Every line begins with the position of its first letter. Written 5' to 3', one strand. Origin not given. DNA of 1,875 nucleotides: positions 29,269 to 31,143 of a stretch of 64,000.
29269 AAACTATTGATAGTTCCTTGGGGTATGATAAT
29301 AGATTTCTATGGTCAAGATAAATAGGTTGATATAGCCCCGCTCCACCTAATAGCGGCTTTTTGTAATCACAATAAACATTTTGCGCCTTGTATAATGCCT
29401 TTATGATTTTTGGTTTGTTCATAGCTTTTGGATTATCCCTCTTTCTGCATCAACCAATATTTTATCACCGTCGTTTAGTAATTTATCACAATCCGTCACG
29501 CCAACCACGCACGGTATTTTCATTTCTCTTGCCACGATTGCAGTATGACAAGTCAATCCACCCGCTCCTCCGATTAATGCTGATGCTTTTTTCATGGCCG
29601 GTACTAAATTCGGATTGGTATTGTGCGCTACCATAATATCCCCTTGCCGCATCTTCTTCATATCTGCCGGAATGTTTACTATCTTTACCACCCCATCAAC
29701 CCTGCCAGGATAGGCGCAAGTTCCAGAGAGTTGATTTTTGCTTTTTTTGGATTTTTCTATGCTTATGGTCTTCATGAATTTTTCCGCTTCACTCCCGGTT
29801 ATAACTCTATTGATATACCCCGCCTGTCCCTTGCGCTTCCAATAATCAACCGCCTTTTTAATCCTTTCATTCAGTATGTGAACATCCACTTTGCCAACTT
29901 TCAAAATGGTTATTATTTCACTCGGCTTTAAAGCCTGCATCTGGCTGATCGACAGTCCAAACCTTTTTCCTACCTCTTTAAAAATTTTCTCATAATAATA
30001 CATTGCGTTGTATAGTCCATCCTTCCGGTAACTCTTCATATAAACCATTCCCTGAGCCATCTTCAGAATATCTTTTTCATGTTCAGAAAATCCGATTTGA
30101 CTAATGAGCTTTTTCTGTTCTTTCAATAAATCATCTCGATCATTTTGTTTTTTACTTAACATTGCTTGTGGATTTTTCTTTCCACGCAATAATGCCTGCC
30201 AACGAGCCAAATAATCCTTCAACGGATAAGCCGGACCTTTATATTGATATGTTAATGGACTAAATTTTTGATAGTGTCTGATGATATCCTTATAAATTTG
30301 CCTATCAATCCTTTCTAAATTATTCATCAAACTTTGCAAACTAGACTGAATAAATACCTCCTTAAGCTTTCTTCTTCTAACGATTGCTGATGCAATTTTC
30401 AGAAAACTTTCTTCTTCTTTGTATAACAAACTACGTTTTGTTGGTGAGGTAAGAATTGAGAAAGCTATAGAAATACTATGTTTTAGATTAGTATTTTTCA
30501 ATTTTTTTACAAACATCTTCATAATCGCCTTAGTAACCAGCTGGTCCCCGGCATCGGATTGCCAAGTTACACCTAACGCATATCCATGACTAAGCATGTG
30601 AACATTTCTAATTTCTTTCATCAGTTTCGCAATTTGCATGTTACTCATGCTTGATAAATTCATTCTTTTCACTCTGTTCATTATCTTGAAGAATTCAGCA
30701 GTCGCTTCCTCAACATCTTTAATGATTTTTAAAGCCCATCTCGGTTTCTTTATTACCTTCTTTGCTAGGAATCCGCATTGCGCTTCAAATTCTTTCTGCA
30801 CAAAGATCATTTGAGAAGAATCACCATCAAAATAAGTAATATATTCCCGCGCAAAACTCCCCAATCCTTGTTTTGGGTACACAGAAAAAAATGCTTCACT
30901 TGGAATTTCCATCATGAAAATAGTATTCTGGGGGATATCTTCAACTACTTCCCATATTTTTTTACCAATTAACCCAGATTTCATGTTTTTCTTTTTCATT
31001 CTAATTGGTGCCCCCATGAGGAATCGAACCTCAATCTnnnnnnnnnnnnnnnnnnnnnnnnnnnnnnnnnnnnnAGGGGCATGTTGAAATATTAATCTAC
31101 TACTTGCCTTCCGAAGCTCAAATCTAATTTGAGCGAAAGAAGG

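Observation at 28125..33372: Five tandem OPRT-like PRTases share a novel W/K-rich C-terminal extension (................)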

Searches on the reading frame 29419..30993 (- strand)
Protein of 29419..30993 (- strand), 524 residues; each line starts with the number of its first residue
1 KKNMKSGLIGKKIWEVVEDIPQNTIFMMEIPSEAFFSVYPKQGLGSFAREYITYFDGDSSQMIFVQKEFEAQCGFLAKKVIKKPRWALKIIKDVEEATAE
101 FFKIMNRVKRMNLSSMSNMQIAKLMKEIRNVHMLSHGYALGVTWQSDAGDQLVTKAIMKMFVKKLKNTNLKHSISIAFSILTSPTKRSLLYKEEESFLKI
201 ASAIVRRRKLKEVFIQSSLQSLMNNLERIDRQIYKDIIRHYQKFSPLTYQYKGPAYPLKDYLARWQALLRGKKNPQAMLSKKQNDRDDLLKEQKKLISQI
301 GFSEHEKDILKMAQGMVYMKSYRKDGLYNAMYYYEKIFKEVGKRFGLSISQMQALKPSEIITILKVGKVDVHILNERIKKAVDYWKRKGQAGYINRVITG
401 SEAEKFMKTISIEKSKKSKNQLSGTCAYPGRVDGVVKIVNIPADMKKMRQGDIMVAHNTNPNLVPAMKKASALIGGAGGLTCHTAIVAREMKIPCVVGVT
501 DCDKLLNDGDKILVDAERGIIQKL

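Call 4: search_protein_families(library=pfam, proteins=[window:29419-30993:-], max_evalue=0.01)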
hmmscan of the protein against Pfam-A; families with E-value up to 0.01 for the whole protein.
window:29419-30993:- (524 aa): 1 family
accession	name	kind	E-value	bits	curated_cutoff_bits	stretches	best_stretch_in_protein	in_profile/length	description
PF00391.29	PEP-utilizers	-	3.8e-24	84.5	23.1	1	449-519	2-72/72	PEP-utilising enzyme, mobile domain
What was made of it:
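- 29419..31017 (-): Rph-like protein (substrate-binding region plus swivelling phospho-His 'PEP-utilizers' domain, no ATP-grasp domain); overlaps B by ATGA; start at 31017 or 30999. PF00391 84.5 bits (call 4).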

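Call 5: search_protein_families(library=ncbifam, proteins=[window:29419-30993:-], max_evalue=0.01)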
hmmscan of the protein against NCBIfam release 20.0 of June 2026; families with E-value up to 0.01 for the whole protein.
window:29419-30993:- (524 aa): 26 families (the best 25 are shown)
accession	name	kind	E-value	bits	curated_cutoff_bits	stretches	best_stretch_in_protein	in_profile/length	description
NF005057.0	PRK06464.1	equivalog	4.7e-33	114.2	598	1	395-522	332-461/798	phosphoenolpyruvate synthase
TIGR01418.1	PEP_synth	equivalog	2e-28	99.2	739.75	1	404-519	338-451/784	pyruvate, water dikinase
NF004878.0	PRK06241.1-3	subfamily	2e-24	85.8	945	1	394-522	763-887/891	phosphoenolpyruvate synthase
NF006153.0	PRK08296.1-5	subfamily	3.4e-23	81.9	578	1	414-523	496-605/608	hypothetical protein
NF004877.0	PRK06241.1-2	subfamily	1.8e-19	69.6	866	1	286-523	634-867/869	phosphoenolpyruvate synthase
NF004881.0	PRK06241.2-2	equivalog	7.5e-19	67.5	883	1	411-522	778-888/898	phosphoenolpyruvate synthase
NF004978.0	PRK06354.1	subfamily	3.8e-18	65.3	462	1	429-522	490-583/590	pyruvate kinase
NF004880.0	PRK06241.2-1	equivalog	1.2e-16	59.8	972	1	416-522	730-835/837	phosphoenolpyruvate synthase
NF041857.1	RIF_Ptrans_rph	equivalog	1.4e-16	60.1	999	1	354-522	703-862/864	rifamycin-inactivating phosphotransferase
NF006151.0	PRK08296.1-3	equivalog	1.6e-16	60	693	1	415-522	494-601/604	hypothetical protein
NF006149.0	PRK08296.1-1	equivalog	6.1e-16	57.9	730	1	410-524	455-567/568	hypothetical protein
NF004882.0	PRK06241.2-3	equivalog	6.6e-16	57.6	850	1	354-523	652-818/827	phosphoenolpyruvate synthase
NF004883.0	PRK06241.2-4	equivalog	7.1e-16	57.5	1063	1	418-523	808-912/928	phosphoenolpyruvate synthase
NF006150.0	PRK08296.1-2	subfamily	1.3e-15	56.7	650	1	402-522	484-603/633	hypothetical protein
NF006152.0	PRK08296.1-4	equivalog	2e-15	56.2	723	1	417-521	501-605/609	hypothetical protein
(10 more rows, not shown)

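Call 47: search_solved_structures(query=window:29419-30993:-, max_evalue=0.01)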
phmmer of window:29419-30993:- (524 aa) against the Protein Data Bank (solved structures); distinct sequences matched with E-value up to 0.01: 21.
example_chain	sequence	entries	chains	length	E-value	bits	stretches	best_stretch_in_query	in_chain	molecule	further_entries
8a8e_A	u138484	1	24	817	3.7e-21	78.7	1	342-523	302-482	Phosphoenolpyruvate synthase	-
9dae_A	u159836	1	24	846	7.5e-17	64.5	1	406-521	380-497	Phosphoenolpyruvate synthase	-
2ols_A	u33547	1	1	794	4.5e-15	58.6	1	433-519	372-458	Phosphoenolpyruvate synthase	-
5fbs_A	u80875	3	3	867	2.6e-13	52.9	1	307-522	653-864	Phosphoenolpyruvate synthase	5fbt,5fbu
5hv2_A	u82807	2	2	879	2.6e-13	52.8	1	307-522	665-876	Phosphoenolpyruvate synthase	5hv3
5hv1_A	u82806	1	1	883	2.6e-13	52.8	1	307-522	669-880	Phosphoenolpyruvate synthase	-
2e28_A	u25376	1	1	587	2.7e-11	46.2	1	445-521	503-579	Pyruvate kinase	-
5woy_A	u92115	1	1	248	4e-07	32.4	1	445-521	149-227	Phosphoenolpyruvate-protein phosphotransferase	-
3eza_A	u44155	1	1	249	7.3e-05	25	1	444-517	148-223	PHOSPHOTRANSFERASE SYSTEM, ENZYME I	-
1zym_A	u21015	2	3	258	7.8e-05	24.9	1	444-517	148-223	ENZYME I | Phosphoenolpyruvate-protein phosphotransferase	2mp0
1eza_A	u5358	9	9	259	7.9e-05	24.9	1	444-517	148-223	ENZYME I | PHOSPHOTRANSFERASE SYSTEM, ENZYME I | PROTEIN (PHOSPHOTRANSFER SYSTEM, ENZYME I)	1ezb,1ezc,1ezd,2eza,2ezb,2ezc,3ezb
2hwg_A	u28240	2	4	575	0.00022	23.4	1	444-517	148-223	Phosphoenolpyruvate-protein phosphotransferase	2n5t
2kx9_A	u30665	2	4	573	0.00022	23.4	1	444-517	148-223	Phosphoenolpyruvate-protein phosphotransferase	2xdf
3t05_A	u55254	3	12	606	0.00022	23.4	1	429-521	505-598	Pyruvate kinase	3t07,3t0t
5jvn_A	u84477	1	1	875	0.00051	22.2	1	420-519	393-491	Pyruvate, phosphate dikinase, chloroplastic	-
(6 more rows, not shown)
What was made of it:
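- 29419..31017 (-): Residues 307-522 align to rifampin phosphotransferase 5fbs/5hv1 residues 653-864 (call 47).
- Closest known: Rifampin phosphotransferase / PigC-type dikinases. Same: Swivelling phospho-His domain and part of the preceding substrate domain (calls 5, 47).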

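Call 61: search_protein_families(library=padloc, proteins=[window:29419-30993:-], max_evalue=0.01)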
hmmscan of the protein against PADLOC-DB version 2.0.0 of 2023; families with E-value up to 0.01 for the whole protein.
window:29419-30993:- (524 aa): 1 family
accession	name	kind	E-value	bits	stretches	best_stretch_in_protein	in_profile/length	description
PDLC01738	TnsC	-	0.0002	18.7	1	152-249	181-279/283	TnsC_0_V-K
